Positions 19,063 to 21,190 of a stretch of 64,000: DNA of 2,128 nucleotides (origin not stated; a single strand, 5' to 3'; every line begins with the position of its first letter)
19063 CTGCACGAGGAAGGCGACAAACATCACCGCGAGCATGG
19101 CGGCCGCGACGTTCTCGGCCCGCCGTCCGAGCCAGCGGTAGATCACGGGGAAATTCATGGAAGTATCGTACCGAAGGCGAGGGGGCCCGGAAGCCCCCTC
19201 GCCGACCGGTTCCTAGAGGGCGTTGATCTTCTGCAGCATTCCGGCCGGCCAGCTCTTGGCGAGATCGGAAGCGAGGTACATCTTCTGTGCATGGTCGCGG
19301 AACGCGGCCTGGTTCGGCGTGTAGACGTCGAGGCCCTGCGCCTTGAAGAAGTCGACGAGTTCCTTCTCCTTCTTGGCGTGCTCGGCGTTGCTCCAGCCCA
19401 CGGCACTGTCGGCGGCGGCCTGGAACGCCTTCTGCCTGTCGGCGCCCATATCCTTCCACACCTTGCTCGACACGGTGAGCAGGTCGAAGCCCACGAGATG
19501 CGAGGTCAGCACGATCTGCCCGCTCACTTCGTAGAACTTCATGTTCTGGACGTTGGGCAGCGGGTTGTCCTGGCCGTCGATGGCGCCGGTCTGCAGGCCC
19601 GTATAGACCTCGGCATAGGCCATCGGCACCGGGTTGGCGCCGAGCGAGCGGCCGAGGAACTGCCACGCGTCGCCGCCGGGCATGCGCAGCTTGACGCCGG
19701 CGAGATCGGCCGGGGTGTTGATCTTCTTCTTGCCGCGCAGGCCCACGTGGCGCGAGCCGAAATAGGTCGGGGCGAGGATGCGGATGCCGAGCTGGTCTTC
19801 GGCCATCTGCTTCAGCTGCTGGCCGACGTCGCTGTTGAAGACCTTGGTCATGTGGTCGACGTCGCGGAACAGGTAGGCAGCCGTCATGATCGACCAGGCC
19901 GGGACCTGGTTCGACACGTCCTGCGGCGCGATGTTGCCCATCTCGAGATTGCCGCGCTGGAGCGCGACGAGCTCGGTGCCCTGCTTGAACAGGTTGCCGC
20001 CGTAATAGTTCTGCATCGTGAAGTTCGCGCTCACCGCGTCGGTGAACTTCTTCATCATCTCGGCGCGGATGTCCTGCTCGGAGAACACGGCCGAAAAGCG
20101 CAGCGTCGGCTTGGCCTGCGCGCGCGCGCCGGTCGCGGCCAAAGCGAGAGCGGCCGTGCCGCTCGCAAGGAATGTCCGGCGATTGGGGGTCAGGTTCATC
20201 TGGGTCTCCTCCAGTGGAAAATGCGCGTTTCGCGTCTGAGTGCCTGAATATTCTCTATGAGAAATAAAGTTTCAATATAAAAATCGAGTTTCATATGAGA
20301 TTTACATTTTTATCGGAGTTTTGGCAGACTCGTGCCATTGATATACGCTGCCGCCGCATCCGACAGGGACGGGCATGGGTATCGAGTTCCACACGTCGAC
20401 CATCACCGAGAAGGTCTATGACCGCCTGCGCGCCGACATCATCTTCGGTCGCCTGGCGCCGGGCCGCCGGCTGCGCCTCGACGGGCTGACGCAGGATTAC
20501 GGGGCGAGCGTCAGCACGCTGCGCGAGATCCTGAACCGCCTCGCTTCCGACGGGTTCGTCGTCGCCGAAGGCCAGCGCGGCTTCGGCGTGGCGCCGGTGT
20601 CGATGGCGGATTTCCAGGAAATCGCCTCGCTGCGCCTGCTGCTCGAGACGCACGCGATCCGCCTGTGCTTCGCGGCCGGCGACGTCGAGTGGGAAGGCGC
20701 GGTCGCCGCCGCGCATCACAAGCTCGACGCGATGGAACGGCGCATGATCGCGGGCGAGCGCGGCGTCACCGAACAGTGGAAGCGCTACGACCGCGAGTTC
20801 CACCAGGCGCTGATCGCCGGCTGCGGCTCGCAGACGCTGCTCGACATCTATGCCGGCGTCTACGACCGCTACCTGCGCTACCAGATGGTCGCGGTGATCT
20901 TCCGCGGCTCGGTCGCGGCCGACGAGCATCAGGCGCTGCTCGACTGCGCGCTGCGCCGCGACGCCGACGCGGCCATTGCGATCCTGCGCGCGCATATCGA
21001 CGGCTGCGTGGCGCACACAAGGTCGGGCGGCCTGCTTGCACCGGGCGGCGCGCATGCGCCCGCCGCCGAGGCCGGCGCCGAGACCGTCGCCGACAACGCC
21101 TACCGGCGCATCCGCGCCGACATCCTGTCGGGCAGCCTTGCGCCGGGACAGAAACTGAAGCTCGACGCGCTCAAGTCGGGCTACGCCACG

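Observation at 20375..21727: GntR/FadR regulator with an internal tandem duplication of the entire wHTH+FCD unit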

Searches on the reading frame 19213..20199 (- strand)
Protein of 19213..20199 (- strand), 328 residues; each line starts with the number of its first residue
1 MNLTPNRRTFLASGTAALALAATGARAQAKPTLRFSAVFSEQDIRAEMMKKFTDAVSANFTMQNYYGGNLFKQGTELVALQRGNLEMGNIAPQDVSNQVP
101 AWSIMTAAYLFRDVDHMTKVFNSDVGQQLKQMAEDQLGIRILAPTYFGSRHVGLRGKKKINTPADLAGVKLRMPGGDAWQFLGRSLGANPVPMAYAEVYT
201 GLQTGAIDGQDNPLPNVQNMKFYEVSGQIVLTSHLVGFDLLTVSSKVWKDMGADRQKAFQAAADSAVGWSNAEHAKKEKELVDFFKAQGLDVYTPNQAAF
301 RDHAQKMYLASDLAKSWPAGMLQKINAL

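Call 10: search_protein_families(library=pfam, proteins=[window:19213-20199:-], max_evalue=0.00001)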
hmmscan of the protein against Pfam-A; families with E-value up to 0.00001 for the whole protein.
window:19213-20199:- (328 aa): 1 family
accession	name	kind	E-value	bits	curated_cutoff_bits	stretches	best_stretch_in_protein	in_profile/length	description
PF03480.18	DctP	-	1.6e-60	205.3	23.4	1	37-308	3-279/286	Bacterial extracellular solute-binding protein, family 7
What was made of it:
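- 19213..20199 (-): dctP, TRAP solute-binding protein (first gene of the divergent operon). Pfam DctP 1.6e-60 (call 10).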

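Call 41: search_protein_families(library=ncbifam, proteins=[window:19213-20199:-], max_evalue=0.00001)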
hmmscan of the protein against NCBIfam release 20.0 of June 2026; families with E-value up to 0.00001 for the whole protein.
window:19213-20199:- (328 aa): 2 families
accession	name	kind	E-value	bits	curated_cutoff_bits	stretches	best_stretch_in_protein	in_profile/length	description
NF037995.1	TRAP_S1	subfamily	2e-45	155.2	50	1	47-299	18-267/271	TRAP transporter substrate-binding protein DctP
TIGR00787.1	dctP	subfamily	3.5e-45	154.5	175.05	1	57-289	27-257/257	DctP family TRAP transporter solute-binding subunit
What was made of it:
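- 19213..20199 (-): NCBIfam TRAP_S1 (call 41).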

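Call 73: search_solved_structures(query=window:19213-20199:-, max_evalue=1e-20)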
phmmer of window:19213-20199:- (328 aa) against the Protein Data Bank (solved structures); distinct sequences matched with E-value up to 1e-20: 54.
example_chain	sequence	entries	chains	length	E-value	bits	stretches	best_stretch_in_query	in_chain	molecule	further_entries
4pf6_A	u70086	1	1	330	2.5e-86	293.2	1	28-328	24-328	C4-dicarboxylate-binding protein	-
7t3e_A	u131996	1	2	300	1.6e-38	136.2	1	50-309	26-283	TRAP-type C4-dicarboxylate transport system, periplasmic component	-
4mnp_A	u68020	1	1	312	5.7e-38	134.4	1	62-308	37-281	N-acetylneuraminate-binding protein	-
9fve_A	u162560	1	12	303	9.7e-38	133.6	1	83-312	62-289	Sialic acid-binding periplasmic protein SiaP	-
9fvb_A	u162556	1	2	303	1.2e-37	133.3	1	95-312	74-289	Sialic acid-binding periplasmic protein SiaP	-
7a5q_A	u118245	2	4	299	1.2e-37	133.3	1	97-312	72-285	DctP family TRAP transporter solute-binding subunit | Sialic acid-binding periplasmic protein SiaP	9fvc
4mag_A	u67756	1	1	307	1.2e-37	133.3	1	97-312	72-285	Sialic Acid Binding Protein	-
7a5c_A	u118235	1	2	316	5.9e-37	131.1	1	79-312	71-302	Sialic acid-binding periplasmic protein SiaP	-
5ltc_B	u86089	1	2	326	6.4e-37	130.9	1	79-312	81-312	C4-dicarboxylate-binding periplasmic protein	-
2cex_A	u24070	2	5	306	3e-36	128.7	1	77-311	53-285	PROTEIN HI0146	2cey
2wyk_A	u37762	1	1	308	3e-36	128.7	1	77-311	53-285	SIALIC ACID-BINDING PERIPLASMIC PROTEIN SIAP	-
2v4c_A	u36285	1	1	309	3.1e-36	128.7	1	77-311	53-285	SIALIC ACID-BINDING PERIPLASMIC PROTEIN SIAP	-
3b50_A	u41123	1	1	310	3.1e-36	128.7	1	77-311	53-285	Sialic acid-binding periplasmic protein siaP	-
2xwv_A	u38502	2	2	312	3.2e-36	128.7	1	77-311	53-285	SIALIC ACID-BINDING PERIPLASMIC PROTEIN SIAP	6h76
2wx9_A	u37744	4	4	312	3.4e-36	128.6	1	80-311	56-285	SIALIC ACID-BINDING PERIPLASMIC PROTEIN SIAP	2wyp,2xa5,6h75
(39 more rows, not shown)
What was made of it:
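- Tried and rejected: Substrate of the TRAP transporter through the closest solved binding protein, 4pf6 (293 bits, call 73).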

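Call 83: predict_structure(protein=window:19213-20196:-)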
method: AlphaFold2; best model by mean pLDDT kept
length: 327 residues; sequences in the alignment: 1
mean_pLDDT: 35.6   pTM: 0.24
mean pLDDT of the five models: 35.6, 34.6, 33.6, 32.6, 30.9
residues with pLDDT >= 90: 0; 70-90: 0; 50-70: 17; < 50: 310
segments of 3 or more residues with pLDDT < 50: 1-125, 127-247, 255-273, 287-327
pLDDT, mean of each block of 10 residues (from residue 1): 34 35 32 29 38 32 31 36 33 35 32 42 47 39 29 31 32 25 24 25 31 35 38 37 44 51 40 52 49 35 31 37 37
secondary structure, 60 per line:
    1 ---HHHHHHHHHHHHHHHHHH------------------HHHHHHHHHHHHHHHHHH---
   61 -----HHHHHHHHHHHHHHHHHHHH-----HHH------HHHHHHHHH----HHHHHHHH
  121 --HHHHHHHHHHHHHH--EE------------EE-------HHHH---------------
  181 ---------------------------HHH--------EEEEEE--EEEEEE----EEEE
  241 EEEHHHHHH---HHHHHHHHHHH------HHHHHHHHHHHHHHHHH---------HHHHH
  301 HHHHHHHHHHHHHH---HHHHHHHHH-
elements in order: H4-21 H40-57 H66-85 H100-108 H113-120 H123-136 H162-165 E219-224 E227-232 E237-243 H244-249 H253-263 H270-286 H296-314 H318-326

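Call 85: fold_search(model_id=the predicted structure, library=pdb)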
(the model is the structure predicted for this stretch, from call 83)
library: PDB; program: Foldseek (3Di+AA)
matches with E <= 10: 72; with E <= 0.001: 0
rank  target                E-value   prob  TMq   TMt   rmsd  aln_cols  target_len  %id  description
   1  7a5c_A                1.1e-02  0.35  0.13  0.13  21.3       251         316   29  Crystal structure of spin labelled VcSiaP R125A bound to an artificial peptide ligand. (released 2020-12-30)
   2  4mag                  1.8e-02  0.30  0.13  0.14  20.6       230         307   32  Crystal structure of the Periplasmic Sialic Acid Binding Protein from Vibrio Cholerea (released 2014-07-02)
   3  9fve_E                2.0e-02  0.35  0.16  0.15  20.7       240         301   30  Crystal structure of VcSiaP W73A mutant in complex with sialic acid and a VHH antibody (VHH_VcP#2) (released 2024-11-06)
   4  5ltc_A                2.1e-02  0.25  0.13  0.14  21.5       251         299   29  Crystal structure of doubly spin labelled VcSiaP R125 (released 2017-01-25)
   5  9fvb_B                2.2e-02  0.28  0.13  0.14  21.6       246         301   29  Crystal structure of VcSiaP in complex with a VHH antibody (VHH_VcP#2) (released 2024-11-06)
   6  9fvb_A                3.2e-02  0.23  0.13  0.14  21.5       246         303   30  Crystal structure of VcSiaP in complex with a VHH antibody (VHH_VcP#2) (released 2024-11-06)
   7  7t3e_A                5.5e-02  0.25  0.17  0.17  19.5       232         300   30  Structure of the sialic acid bound Tripartite ATP-independent Periplasmic (TRAP) periplasmic component SiaP from Photo (released 2022-12-14)
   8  7a5q_A                9.9e-02  0.20  0.16  0.17  20.6       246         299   30  Crystal structure of VcSiaP bound to sialic acid (released 2020-12-30)
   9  8t19_A                1.7e+00  0.09  0.09  0.25   9.9        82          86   15  RiPP precursor peptide recognition element (RRE) domain of Ocin-ThiF-like partner protein, PbtF, bound to an 8 residue (released 2024-06-12)
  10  6e8r_A                3.5e+00  0.08  0.11  0.22  14.2       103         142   13  Structure of the SNX32 PX domain in complex with Chlamydial protein IncE in space group I121 (released 2018-09-26)
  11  2oc6_A                3.7e+00  0.04  0.07  0.17  12.0        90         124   14  Crystal structure of a protein from the duf1801 family (ydhg, bsu05750) from bacillus subtilis at 1.75 A resolution (released 2007-01-16)
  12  6sjl_A                4.4e+00  0.01  0.09  0.09  18.2       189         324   15  Structure of the Tle1 effector bound to the VgrG spike from the Type 6 secretion system (released 2020-04-29)
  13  6zv9_B                4.7e+00  0.10  0.13  0.21   5.7        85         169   13  Terbium(III)-bound de novo TIM barrel-ferredoxin fold fusion dimer with 4-glutamate binding site and tryptophan antenn (released 2020-11-25)
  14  5why_B                4.7e+00  0.06  0.11  0.09  12.5        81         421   17  Structural Insights into Thioether Bond Formation in the Biosynthesis of Sactipeptides (released 2017-07-26)
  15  6sk0_A                5.0e+00  0.01  0.08  0.09  18.0       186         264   16  The VgrG spike from the Type 6 secretion system (released 2020-04-29)
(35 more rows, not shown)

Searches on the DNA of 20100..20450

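Call 67: search_rna_families(source=window, start=20100, end=20450, threshold=evalue, max_evalue=1)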
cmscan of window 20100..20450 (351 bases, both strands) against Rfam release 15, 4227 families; matches with E-value up to 1: 1.
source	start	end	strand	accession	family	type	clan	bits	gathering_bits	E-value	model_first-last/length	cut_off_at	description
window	20113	20166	+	RF01680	P5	Gene; sRNA;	-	18.3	60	0.7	1-71/71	no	Pseudomonas sRNA P5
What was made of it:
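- Tried and rejected: Only a sub-threshold chance hit (call 67).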

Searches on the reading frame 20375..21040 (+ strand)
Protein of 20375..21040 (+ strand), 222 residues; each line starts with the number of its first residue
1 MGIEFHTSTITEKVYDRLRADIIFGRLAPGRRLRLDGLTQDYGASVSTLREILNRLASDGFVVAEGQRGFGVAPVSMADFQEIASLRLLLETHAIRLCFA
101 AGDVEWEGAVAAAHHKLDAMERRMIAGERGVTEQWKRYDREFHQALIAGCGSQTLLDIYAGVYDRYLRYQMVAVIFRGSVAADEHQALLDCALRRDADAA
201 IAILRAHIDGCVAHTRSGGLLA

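Call 54: search_solved_structures(query=window:20375-21040:+, max_evalue=0.00001, show_alignments=4)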
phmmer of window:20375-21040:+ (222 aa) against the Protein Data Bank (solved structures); distinct sequences matched with E-value up to 0.00001: 6.
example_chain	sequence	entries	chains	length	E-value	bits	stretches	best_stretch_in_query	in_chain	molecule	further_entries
7xp0_A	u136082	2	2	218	2.1e-15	60.2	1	9-210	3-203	Probable transcriptional regulator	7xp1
3c7j_A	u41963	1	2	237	3e-13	53.1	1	14-211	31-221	Transcriptional regulator, GntR family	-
3sxy_A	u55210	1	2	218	2.1e-10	43.8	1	7-215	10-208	Transcriptional regulator, GntR family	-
3fms_A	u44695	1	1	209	6e-10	42.3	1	10-215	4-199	Transcriptional regulator, GntR family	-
7u5q_A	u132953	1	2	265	5.9e-09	39.1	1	9-210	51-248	Transcriptional regulator, GntR family protein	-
4p9f_A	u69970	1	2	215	5e-06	29.5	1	6-146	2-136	HTH-type transcriptional regulator mcbR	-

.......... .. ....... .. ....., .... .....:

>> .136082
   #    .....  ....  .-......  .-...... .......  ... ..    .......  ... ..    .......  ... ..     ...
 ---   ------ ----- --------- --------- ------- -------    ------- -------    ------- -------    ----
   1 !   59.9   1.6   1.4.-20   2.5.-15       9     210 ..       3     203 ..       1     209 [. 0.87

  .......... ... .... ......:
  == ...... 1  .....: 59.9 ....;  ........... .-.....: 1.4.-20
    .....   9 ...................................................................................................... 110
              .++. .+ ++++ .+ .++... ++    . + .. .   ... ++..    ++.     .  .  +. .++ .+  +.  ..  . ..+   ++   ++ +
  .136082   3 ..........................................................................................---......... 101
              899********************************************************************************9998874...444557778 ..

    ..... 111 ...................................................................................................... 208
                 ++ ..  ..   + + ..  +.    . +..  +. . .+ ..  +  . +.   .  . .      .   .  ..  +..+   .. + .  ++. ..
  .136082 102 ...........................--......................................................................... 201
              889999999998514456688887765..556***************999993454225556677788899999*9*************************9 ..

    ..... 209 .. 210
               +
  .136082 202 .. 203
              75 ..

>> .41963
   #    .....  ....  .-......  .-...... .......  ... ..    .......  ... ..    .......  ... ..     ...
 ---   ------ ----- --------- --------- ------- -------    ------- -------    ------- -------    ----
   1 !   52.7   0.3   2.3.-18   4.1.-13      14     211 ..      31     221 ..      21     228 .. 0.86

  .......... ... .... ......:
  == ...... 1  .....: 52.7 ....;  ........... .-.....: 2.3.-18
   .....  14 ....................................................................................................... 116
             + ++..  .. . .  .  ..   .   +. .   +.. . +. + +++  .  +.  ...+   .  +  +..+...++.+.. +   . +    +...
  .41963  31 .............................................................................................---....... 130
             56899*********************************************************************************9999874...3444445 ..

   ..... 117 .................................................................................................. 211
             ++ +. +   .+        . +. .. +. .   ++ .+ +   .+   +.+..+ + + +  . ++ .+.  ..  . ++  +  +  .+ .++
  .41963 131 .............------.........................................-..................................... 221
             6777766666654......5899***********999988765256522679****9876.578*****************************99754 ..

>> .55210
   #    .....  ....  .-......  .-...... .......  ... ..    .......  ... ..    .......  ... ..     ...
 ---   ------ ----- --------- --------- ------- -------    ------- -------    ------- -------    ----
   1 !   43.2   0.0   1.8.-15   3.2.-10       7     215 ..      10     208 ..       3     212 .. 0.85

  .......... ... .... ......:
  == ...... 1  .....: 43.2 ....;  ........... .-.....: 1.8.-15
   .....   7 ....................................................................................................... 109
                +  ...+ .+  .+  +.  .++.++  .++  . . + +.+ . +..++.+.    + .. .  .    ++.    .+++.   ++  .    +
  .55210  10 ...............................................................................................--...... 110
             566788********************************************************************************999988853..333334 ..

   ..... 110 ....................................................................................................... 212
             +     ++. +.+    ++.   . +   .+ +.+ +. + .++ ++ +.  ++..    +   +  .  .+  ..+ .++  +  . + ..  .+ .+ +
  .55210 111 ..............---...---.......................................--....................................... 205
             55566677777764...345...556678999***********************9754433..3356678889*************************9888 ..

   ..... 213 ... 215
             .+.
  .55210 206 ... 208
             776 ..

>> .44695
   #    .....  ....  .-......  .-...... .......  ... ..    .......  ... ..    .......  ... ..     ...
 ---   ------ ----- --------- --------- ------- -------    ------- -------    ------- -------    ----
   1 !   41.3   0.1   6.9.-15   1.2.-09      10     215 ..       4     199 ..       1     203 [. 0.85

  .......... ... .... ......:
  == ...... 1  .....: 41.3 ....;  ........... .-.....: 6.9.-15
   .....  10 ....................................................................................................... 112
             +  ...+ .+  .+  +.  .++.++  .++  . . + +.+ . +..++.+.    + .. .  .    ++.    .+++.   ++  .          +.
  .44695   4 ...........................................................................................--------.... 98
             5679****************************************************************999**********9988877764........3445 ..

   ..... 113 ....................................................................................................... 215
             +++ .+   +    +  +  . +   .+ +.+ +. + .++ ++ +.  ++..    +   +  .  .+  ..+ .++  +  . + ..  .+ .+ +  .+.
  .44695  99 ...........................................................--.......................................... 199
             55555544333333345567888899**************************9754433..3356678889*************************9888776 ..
